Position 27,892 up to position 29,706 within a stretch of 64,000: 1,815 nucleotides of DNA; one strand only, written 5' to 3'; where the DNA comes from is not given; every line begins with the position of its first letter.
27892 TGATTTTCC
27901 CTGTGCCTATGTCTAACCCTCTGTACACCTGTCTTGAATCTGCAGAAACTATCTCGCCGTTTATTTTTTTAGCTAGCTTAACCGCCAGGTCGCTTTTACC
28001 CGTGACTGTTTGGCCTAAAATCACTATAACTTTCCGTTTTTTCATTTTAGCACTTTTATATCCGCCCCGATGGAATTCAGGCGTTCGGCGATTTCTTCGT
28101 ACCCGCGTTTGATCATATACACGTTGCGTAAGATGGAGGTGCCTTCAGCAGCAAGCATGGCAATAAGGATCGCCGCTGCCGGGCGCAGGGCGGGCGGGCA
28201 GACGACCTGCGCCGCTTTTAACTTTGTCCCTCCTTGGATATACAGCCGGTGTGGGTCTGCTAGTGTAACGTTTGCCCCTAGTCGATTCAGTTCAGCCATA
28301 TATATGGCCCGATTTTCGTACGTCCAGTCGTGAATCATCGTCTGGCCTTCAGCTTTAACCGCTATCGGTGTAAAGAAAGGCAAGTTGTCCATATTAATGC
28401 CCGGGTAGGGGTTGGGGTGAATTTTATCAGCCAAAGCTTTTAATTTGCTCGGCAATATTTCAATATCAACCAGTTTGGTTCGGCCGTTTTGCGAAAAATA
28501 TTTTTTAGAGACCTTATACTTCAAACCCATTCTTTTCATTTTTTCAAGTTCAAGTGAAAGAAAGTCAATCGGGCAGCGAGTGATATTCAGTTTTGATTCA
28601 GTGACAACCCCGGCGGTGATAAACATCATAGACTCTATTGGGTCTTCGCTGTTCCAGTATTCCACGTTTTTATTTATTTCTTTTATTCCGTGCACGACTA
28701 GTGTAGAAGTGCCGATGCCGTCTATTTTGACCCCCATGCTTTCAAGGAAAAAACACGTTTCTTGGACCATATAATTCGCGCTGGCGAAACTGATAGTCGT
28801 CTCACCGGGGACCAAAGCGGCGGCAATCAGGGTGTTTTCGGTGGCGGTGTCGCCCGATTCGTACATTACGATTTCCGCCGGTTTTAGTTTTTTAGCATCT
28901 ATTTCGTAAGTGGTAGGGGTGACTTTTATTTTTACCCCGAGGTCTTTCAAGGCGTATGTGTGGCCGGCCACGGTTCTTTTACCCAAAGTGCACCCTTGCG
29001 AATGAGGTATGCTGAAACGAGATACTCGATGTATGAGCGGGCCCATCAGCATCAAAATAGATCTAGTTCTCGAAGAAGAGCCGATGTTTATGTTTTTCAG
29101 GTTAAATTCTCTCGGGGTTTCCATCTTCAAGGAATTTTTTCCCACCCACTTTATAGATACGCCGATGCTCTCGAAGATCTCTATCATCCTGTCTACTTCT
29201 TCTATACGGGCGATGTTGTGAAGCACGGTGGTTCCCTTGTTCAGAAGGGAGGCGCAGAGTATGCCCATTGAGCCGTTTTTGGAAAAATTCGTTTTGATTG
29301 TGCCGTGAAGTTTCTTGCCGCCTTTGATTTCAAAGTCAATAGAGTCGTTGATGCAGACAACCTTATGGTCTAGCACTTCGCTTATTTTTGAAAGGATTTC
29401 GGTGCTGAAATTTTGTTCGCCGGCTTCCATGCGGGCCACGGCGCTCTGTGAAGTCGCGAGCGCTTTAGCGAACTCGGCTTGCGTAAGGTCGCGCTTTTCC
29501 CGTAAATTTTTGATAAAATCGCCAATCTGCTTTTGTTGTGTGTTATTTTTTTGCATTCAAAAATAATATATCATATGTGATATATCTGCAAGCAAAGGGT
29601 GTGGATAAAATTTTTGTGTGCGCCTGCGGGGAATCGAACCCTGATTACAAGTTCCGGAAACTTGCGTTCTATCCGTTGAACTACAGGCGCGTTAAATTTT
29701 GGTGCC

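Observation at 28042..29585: MurA is fused to an N-terminal XRE-type HTH, with a perfect palindrome at its own start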

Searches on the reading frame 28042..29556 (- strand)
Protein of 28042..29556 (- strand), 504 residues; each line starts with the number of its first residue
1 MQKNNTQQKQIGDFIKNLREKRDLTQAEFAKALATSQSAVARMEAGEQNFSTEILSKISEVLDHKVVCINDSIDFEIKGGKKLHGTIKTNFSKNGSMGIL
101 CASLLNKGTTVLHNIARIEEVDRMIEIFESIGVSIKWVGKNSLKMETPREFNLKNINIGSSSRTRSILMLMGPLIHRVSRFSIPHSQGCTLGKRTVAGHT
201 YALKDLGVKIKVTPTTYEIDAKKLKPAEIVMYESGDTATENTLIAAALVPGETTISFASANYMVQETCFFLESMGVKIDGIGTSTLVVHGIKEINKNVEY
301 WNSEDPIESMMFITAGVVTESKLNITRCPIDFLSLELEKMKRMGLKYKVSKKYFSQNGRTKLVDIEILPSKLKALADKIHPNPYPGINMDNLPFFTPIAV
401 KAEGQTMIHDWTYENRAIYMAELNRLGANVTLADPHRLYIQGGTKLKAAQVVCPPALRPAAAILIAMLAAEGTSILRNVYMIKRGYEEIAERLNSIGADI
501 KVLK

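Call 3: search_protein_families(library=pfam, proteins=[window:28042-29556:-], max_evalue=0.01)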
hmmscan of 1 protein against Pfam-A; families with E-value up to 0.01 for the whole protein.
window:28042-29556:- (504 aa): 7 families
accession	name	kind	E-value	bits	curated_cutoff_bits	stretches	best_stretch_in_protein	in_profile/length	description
PF00275.25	EPSP_synthase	-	1e-44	153.4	22.8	1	78-493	2-417/417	EPSP synthase (3-phosphoshikimate 1-carboxyvinyltransferase)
PF01381.28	HTH_3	-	9.6e-14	51.6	23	1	15-63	1-49/55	Helix-turn-helix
PF13560.12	HTH_31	-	1.3e-08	35.4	27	1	10-62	1-54/64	Helix-turn-helix domain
PF13744.12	HTH_37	-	0.00064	19.9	27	1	8-55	16-64/80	Helix-turn-helix domain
PF13443.12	HTH_26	-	0.0012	19.5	22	1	15-63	2-51/63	Cro/C1-type HTH DNA-binding domain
PF12844.13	HTH_19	-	0.0038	17.5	30.2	0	12-60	1-49/64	Helix-turn-helix domain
PF20432.4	Xre-like-HTH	-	0.0041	17.8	25.8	1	15-61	15-61/63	Antitoxin Xre-like helix-turn-helix domain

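Call 4: search_protein_families(library=ncbifam, proteins=[window:28042-29556:-], max_evalue=0.01)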
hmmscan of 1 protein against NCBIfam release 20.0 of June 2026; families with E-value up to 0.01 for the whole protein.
window:28042-29556:- (504 aa): 19 families
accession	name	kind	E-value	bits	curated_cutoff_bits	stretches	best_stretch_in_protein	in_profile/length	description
NF006873.0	PRK09369.1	subfamily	7.2e-98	328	297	1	75-502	4-416/419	UDP-N-acetylglucosamine 1-carboxyvinyltransferase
TIGR01072.1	murA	equivalog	3e-95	319.4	392.7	1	75-501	4-415/416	UDP-N-acetylglucosamine 1-carboxyvinyltransferase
NF009470.0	PRK12830.1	equivalog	1.8e-65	221.3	552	1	76-502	5-414/417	UDP-N-acetylglucosamine 1-carboxyvinyltransferase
TIGR01356.1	aroA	equivalog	6.8e-21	74.6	287.25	1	85-496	1-412/415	3-phosphoshikimate 1-carboxyvinyltransferase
NF011381.1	PRK14806.1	equivalog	7.7e-13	47.6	902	1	9-502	246-732/733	bifunctional prephenate dehydrogenase/3-phosphoshikimate 1-carboxyvinyltransferase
TIGR03070.1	couple_hipB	subfamily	8.5e-09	35.2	71.65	1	9-62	1-54/58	type II toxin-antitoxin system Y4mF family antitoxin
NF041575.1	antitoxPezA_Strep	equivalog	1.8e-08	34.5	290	1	11-64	2-55/158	type II toxin-antitoxin system antitoxin PezA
NF041951.1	phage_RstR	subfamily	2.5e-07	30.9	80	1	11-63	3-55/108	RstR family transcriptional repressor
NF006015.0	PRK08154.1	subfamily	9.4e-07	28.3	204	1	4-66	24-86/314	anaerobic benzoate catabolism transcriptional regulator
NF008816.0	PRK11860.1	equivalog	5.1e-06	24.9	943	0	82-141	14-73/662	bifunctional 3-phosphoshikimate 1-carboxyvinyltransferase/cytidylate kinase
NF047948.1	male_kill_WMK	equivalog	1.3e-05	24.8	300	1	3-121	155-275/300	WO male-killing family protein Wmk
NF003162.0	PRK04140.1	equivalog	1.4e-05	24.3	263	1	12-68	128-184/317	transcriptional regulator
TIGR03830.1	CxxCG_CxxCG_HTH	subfamily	2.3e-05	24.2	61.8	1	6-54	61-109/127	type II TA system antitoxin MqsA family protein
NF038139.1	Reg_Aceta_RamB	equivalog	0.00011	20.9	700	1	11-63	3-55/465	acetate metabolism transcriptional regulator RamB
TIGR00270.2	TIGR00270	equivalog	0.00012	22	110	1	12-76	77-141/159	multiprotein bridging factor aMBF1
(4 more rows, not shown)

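Call 6: find_homologous_proteins(query=window:28042-29556:-, max_evalue=1e-10)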
Query window:28042-29556:- (504 aa): 8000 proteins with E <= 1e-10 among 8000 candidates; the best 120 are listed.
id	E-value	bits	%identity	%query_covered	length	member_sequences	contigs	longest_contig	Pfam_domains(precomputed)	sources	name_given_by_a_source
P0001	0.0e+0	1118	100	100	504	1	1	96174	PF00275.26,PF01381.29,PF13560.13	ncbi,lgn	-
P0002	8.4e-287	969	84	99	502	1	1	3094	PF00275.26,PF12844.14,PF01381.29,PF13560.13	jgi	jgi:UDP-N-acetylglucosamine 1-carboxyvinyltransferase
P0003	4.9e-264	894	78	99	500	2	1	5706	PF00275.26,PF12844.14,PF01381.29,PF13560.13,PF13443.13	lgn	-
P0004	2.2e-263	892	78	99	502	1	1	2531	PF00275.26,PF13744.13,PF12844.14,PF01381.29,PF13560.13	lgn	-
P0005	1.9e-262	889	78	99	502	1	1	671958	PF00275.26,PF12844.14,PF01381.29,PF13560.13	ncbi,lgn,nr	ncbi:MAG: UDP-N-acetylglucosamine 1-carboxyvinyltransferase [Candidatus Pacebacteria bacterium]|nr:U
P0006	1.9e-262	889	78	99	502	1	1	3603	PF00275.26,PF12844.14,PF01381.29,PF13560.13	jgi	jgi:UDP-N-acetylglucosamine 1-carboxyvinyltransferase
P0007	2.3e-262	889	77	99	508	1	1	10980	PF00275.26,PF12844.14,PF01381.29,PF13560.13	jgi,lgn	jgi:UDP-N-acetylglucosamine 1-carboxyvinyltransferase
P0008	4.3e-262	888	77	99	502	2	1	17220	PF00275.26,PF12844.14,PF01381.29,PF13560.13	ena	-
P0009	1.6e-261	886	77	99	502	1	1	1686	PF00275.26,PF01381.29,PF13560.13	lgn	-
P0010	1.8e-261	886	77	100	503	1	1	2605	PF00275.26,PF01381.29,PF13560.13,PF13443.13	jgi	-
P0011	2.5e-261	885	77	99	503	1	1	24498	PF00275.26,PF01381.29,PF13560.13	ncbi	-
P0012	2.7e-261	885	77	100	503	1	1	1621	PF00275.26,PF12844.14,PF01381.29,PF13560.13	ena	-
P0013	4.2e-261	884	78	99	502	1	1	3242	PF00275.26,PF12844.14,PF01381.29,PF13560.13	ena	-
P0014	2.7e-260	882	77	100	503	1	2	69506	PF00275.26,PF01381.29,PF13560.13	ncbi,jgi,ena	ncbi:MAG: UDP-N-acetylglucosamine 1-carboxyvinyltransferase [bacterium]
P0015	3.4e-260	881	77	100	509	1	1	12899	PF00275.26,PF01381.29,PF13560.13,PF13443.13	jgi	-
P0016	3.6e-260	881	77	100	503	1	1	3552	PF00275.26,PF01381.29,PF13560.13,PF13443.13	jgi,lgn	-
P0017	4.5e-260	881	77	99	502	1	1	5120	PF00275.26,PF01381.29,PF13560.13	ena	-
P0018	4.9e-260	881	77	99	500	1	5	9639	PF00275.26,PF12844.14,PF01381.29,PF13560.13,PF13443.13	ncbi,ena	-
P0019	1.3e-259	879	77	99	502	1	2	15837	PF00275.26,PF12844.14,PF01381.29,PF13560.13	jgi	jgi:UDP-N-acetylglucosamine 1-carboxyvinyltransferase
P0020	1.7e-259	879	77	100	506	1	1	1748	PF00275.26,PF12844.14,PF01381.29,PF13560.13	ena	-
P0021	1.8e-259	879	77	99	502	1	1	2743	PF00275.26,PF12844.14,PF01381.29,PF13560.13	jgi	-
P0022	1.8e-259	879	77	99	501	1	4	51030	PF00275.26,PF12844.14,PF01381.29,PF13560.13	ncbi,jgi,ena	ncbi:MAG: UDP-N-acetylglucosamine 1-carboxyvinyltransferase [bacterium]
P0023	2.9e-259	878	77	99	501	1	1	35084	PF00275.26,PF01381.29,PF13560.13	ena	-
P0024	6.8e-259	877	77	99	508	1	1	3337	PF00275.26,PF12844.14,PF01381.29,PF13560.13,PF13443.13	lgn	-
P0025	8.8e-259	877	77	99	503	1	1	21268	PF00275.26,PF12844.14,PF01381.29,PF13560.13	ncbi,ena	-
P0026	9.4e-259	877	77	99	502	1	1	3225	PF00275.26,PF12844.14,PF01381.29,PF13560.13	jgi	jgi:UDP-N-acetylglucosamine 1-carboxyvinyltransferase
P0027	1.7e-258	876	77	99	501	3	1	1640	PF00275.26,PF12844.14,PF01381.29,PF13560.13,PF13443.13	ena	-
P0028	3.1e-258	875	77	99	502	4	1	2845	PF00275.26,PF12844.14,PF01381.29,PF13560.13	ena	-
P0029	3.2e-258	875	77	100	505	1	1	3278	PF00275.26,PF12844.14,PF01381.29,PF13560.13,PF13443.13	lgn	-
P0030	3.4e-258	875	77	99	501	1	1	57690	PF00275.26,PF01381.29,PF13560.13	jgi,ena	-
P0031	7.2e-258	874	76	100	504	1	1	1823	PF00275.26,PF12844.14,PF01381.29,PF13560.13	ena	-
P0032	9.9e-258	873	77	99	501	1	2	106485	PF00275.26,PF12844.14,PF01381.29,PF13560.13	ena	-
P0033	1.0e-257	873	76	99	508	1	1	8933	PF00275.26,PF12844.14,PF01381.29,PF13560.13,PF13443.13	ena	-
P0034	1.3e-257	873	77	99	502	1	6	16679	PF00275.26,PF12844.14,PF01381.29,PF13560.13,PF13443.13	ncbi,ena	-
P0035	2.0e-257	872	76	100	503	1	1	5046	PF00275.26,PF12844.14,PF01381.29,PF13560.13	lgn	-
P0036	2.1e-257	872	75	100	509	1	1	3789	PF00275.26,PF12844.14,PF01381.29,PF13560.13,PF13443.13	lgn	-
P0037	3.6e-257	871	77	99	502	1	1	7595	PF00275.26,PF01381.29,PF13560.13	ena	-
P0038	4.9e-257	871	76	99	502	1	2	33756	PF00275.26,PF12844.14,PF01381.29,PF13560.13,PF13443.13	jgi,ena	-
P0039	9.1e-257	870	76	100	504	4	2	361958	PF00275.26,PF12844.14,PF01381.29,PF13560.13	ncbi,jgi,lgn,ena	ncbi:MAG: UDP-N-acetylglucosamine 1-carboxyvinyltransferase [Candidatus Paceibacterota bacterium]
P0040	1.0e-256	870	75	99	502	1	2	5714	PF00275.26,PF13744.13,PF12844.14,PF01381.29,PF13560.13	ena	-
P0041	1.1e-256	870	76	100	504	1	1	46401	PF00275.26,PF01381.29,PF13560.13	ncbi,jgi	ncbi:MAG: UDP-N-acetylglucosamine 1-carboxyvinyltransferase [Candidatus Paceibacterota bacterium]|jg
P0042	2.3e-256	869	76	99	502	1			PF00275.26,PF12844.14,PF01381.29,PF13560.13,PF13443.13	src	-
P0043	2.4e-256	869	76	99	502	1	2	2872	PF00275.26,PF12844.14,PF01381.29,PF13560.13,PF13443.13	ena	-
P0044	2.5e-256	869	76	99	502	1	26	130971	PF00275.26,PF12844.14,PF01381.29,PF13560.13,PF13443.13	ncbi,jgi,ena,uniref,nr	ncbi:MAG: Transcriptional regulator, XRE family [Candidatus Nomurabacteria bacterium GW2011_GWA2_41_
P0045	3.2e-256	868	76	99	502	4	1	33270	PF00275.26,PF13744.13,PF12844.14,PF01381.29,PF13560.13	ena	-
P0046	4.2e-256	868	76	99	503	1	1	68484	PF00275.26,PF12844.14,PF01381.29,PF13560.13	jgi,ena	-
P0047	4.7e-256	868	76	100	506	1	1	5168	PF00275.26,PF12844.14,PF01381.29,PF13560.13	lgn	-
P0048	5.2e-256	868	76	99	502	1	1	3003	PF00275.26,PF01381.29,PF13560.13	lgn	-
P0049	5.4e-256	868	75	99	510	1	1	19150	PF00275.26,PF01381.29,PF13560.13,PF13443.13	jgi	-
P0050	6.6e-256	867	75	100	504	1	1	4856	PF00275.26,PF01381.29,PF13560.13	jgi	-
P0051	7.4e-256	867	77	99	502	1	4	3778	PF00275.26,PF12844.14,PF01381.29,PF13560.13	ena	-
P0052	8.9e-256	867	75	99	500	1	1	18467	PF00275.26,PF01381.29,PF13560.13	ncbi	-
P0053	9.3e-256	867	75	100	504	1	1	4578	PF00275.26,PF01381.29,PF13560.13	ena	-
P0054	9.5e-256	867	76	99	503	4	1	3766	PF00275.26,PF12844.14,PF01381.29,PF13560.13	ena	-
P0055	1.1e-255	866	75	100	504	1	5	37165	PF00275.26,PF01381.29,PF13560.13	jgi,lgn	jgi:UDP-N-acetylglucosamine 1-carboxyvinyltransferase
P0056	1.2e-255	866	75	100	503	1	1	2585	PF00275.26,PF12844.14,PF01381.29,PF13560.13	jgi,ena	jgi:UDP-N-acetylglucosamine 1-carboxyvinyltransferase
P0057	1.6e-255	866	75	99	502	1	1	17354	PF00275.26,PF12844.14,PF01381.29,PF13560.13,PF13443.13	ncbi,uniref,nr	ncbi:MAG: Transcriptional regulator, XRE family [Candidatus Nomurabacteria bacterium GW2011_GWC2_41_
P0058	2.2e-255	866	75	100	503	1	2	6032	PF00275.26,PF01381.29,PF13560.13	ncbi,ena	ncbi:MAG: UDP-N-acetylglucosamine 1-carboxyvinyltransferase [Patescibacteria group bacterium]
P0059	2.5e-255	865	75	99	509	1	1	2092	PF00275.26,PF12844.14,PF01381.29,PF13560.13,PF13443.13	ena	-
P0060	3.6e-255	865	75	100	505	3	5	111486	PF00275.26,PF01381.29,PF13560.13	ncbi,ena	ncbi:MAG: UDP-N-acetylglucosamine 1-carboxyvinyltransferase [Patescibacteria group bacterium]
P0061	3.7e-255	865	77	99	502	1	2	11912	PF00275.26,PF01381.29,PF13560.13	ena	-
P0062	4.4e-255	865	76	100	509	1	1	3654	PF00275.26,PF12844.14,PF01381.29,PF13560.13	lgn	-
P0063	4.7e-255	864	77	99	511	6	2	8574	PF00275.26,PF01381.29,PF13560.13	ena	-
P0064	5.6e-255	864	76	99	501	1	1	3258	PF00275.26,PF01381.29,PF13560.13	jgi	jgi:UDP-N-acetylglucosamine 1-carboxyvinyltransferase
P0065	7.1e-255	864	76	99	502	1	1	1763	PF00275.26,PF01381.29,PF13560.13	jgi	-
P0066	8.2e-255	864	76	100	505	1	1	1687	PF00275.26,PF12844.14,PF01381.29,PF13560.13,PF13443.13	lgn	-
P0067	9.6e-255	863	77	99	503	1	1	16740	PF00275.26,PF01381.29,PF13560.13,PF13443.13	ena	-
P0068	1.1e-254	863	75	99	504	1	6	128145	PF00275.26,PF01381.29,PF13560.13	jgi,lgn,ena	-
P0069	1.2e-254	863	75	100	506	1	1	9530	PF00275.26,PF01381.29,PF13560.13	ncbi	-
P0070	1.5e-254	863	75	100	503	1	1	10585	PF00275.26,PF01381.29,PF13560.13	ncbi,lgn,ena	-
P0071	1.6e-254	863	75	100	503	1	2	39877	PF00275.26,PF01381.29,PF13560.13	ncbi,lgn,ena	-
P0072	1.9e-254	862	75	99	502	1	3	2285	PF00275.26,PF12844.14,PF01381.29,PF13560.13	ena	-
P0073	2.1e-254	862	76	99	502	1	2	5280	PF00275.26,PF01381.29,PF13560.13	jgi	jgi:UDP-N-acetylglucosamine 1-carboxyvinyltransferase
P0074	2.5e-254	862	74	99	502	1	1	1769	PF00275.26,PF12844.14,PF01381.29,PF13560.13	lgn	-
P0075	2.7e-254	862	76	99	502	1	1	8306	PF00275.26,PF01381.29,PF13560.13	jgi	-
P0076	2.8e-254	862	74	100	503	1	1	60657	PF00275.26,PF12844.14,PF01381.29,PF13560.13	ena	-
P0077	3.3e-254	862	74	100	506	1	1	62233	PF00275.26,PF12844.14,PF01381.29,PF13560.13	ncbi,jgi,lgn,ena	ncbi:MAG: UDP-N-acetylglucosamine 1-carboxyvinyltransferase [bacterium]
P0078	4.6e-254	861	75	99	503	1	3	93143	PF00275.26,PF01381.29,PF13560.13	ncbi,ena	ncbi:MAG: UDP-N-acetylglucosamine 1-carboxyvinyltransferase [Patescibacteria group bacterium]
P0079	5.3e-254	861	76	99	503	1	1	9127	PF00275.26,PF12844.14,PF01381.29,PF13560.13,PF13443.13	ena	-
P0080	5.7e-254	861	75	100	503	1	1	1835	PF00275.26,PF01381.29,PF13560.13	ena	-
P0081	5.9e-254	861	74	99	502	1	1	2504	PF00275.26,PF01381.29,PF13560.13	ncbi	ncbi:MAG: UDP-N-acetylglucosamine 1-carboxyvinyltransferase [archaeon]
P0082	7.1e-254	861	74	99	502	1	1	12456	PF00275.26,PF12844.14,PF01381.29,PF13560.13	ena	-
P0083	7.2e-254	861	76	99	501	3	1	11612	PF00275.26,PF12844.14,PF01381.29,PF13560.13,PF13443.13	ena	-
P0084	9.3e-254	860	75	99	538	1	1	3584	PF00275.26,PF01381.29,PF13560.13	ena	-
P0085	1.0e-253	860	74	100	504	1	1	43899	PF00275.26,PF12844.14,PF01381.29,PF13560.13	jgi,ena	-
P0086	3.6e-253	858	74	99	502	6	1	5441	PF00275.26,PF01381.29,PF13560.13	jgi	jgi:UDP-N-acetylglucosamine 1-carboxyvinyltransferase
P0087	3.8e-253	858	76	100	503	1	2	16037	PF00275.26,PF01381.29,PF13560.13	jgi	-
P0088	6.6e-253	857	74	100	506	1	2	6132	PF00275.26,PF12844.14,PF01381.29,PF13560.13,PF13443.13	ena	-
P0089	7.1e-253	857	75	100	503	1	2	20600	PF00275.26,PF12844.14,PF01381.29,PF13560.13,PF13443.13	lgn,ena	-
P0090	8.4e-253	857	75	99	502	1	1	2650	PF00275.26,PF12844.14,PF01381.29,PF13560.13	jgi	jgi:UDP-N-acetylglucosamine 1-carboxyvinyltransferase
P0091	8.7e-253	857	75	100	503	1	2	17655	PF00275.26,PF01381.29,PF13560.13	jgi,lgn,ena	-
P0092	1.1e-252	857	75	99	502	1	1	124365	PF00275.26,PF01381.29,PF13560.13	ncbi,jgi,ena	ncbi:MAG: UDP-N-acetylglucosamine 1-carboxyvinyltransferase [Candidatus Paceibacterota bacterium]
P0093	1.3e-252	856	76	99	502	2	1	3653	PF00275.26,PF12844.14,PF01381.29,PF13560.13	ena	-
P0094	1.3e-252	856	74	99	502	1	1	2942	PF00275.26,PF12844.14,PF01381.29,PF13560.13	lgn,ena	-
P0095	1.3e-252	856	75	100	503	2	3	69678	PF00275.26,PF12844.14,PF01381.29,PF13560.13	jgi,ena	-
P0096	1.4e-252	856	75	100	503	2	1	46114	PF00275.26,PF01381.29,PF13560.13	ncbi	ncbi:MAG: UDP-N-acetylglucosamine 1-carboxyvinyltransferase [bacterium]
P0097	1.4e-252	856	74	100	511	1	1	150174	PF00275.26,PF12844.14,PF01381.29,PF13560.13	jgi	-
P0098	1.5e-252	856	74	100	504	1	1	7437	PF00275.26,PF12844.14,PF01381.29,PF13560.13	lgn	-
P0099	1.8e-252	856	75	99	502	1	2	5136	PF00275.26,PF12844.14,PF01381.29,PF13560.13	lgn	-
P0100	2.0e-252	856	75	99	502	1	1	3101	PF00275.26,PF12844.14,PF01381.29,PF13560.13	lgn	-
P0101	2.2e-252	856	75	100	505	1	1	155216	PF00275.26,PF12844.14,PF01381.29,PF13560.13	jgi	jgi:UDP-N-acetylglucosamine 1-carboxyvinyltransferase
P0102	2.5e-252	855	74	100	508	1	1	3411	PF00275.26,PF12844.14,PF01381.29,PF13560.13,PF13443.13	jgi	-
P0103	3.1e-252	855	74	99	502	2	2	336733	PF00275.26,PF01381.29,PF13560.13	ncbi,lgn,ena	ncbi:MAG: UDP-N-acetylglucosamine 1-carboxyvinyltransferase [Candidatus Paceibacterota bacterium]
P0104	3.3e-252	855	75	99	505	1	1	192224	PF00275.26,PF12844.14,PF01381.29,PF13560.13,PF13443.13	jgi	-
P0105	3.4e-252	855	75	100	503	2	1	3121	PF00275.26,PF12844.14,PF01381.29,PF13560.13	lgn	-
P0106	3.5e-252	855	74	99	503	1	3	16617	PF00275.26,PF01381.29,PF13560.13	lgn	-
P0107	5.0e-252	854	74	99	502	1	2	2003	PF00275.26,PF12844.14,PF01381.29,PF13560.13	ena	-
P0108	5.1e-252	854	75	100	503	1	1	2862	PF00275.26,PF12844.14,PF01381.29,PF13560.13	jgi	jgi:UDP-N-acetylglucosamine 1-carboxyvinyltransferase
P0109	6.3e-252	854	74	100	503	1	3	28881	PF00275.26,PF12844.14,PF01381.29,PF13560.13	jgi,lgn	jgi:UDP-N-acetylglucosamine 1-carboxyvinyltransferase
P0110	8.4e-252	854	75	99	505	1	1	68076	PF00275.26,PF01381.29,PF13560.13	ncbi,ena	-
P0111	1.1e-251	853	74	100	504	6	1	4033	PF00275.26,PF12844.14,PF01381.29,PF13560.13,PF13443.13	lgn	-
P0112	1.1e-251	853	74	100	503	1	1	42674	PF00275.26,PF12844.14,PF01381.29,PF13560.13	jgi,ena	jgi:UDP-N-acetylglucosamine 1-carboxyvinyltransferase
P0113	1.2e-251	853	75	100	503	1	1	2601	PF00275.26,PF12844.14,PF01381.29,PF13560.13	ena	-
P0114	1.3e-251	853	74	100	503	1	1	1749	PF00275.26,PF01381.29,PF13560.13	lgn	-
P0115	1.4e-251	853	74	100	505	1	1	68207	PF00275.26,PF01381.29,PF13560.13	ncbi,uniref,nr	ncbi:UDP-N-acetylglucosamine 1-carboxyvinyltransferase [Candidatus Nomurabacteria bacterium RIFCSPHI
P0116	1.5e-251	853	74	100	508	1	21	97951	PF00275.26,PF01381.29,PF13560.13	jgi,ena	-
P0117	1.8e-251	853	75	100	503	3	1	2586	PF00275.26,PF12844.14,PF01381.29,PF13560.13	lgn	-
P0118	2.0e-251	852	74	99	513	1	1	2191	PF00275.26,PF12844.14,PF01381.29,PF13560.13,PF13443.13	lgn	-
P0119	2.2e-251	852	75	100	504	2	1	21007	PF00275.26,PF12844.14,PF01381.29,PF13560.13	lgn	-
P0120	2.2e-251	852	74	99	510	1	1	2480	PF00275.26,PF01381.29,PF13560.13,PF13443.13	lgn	-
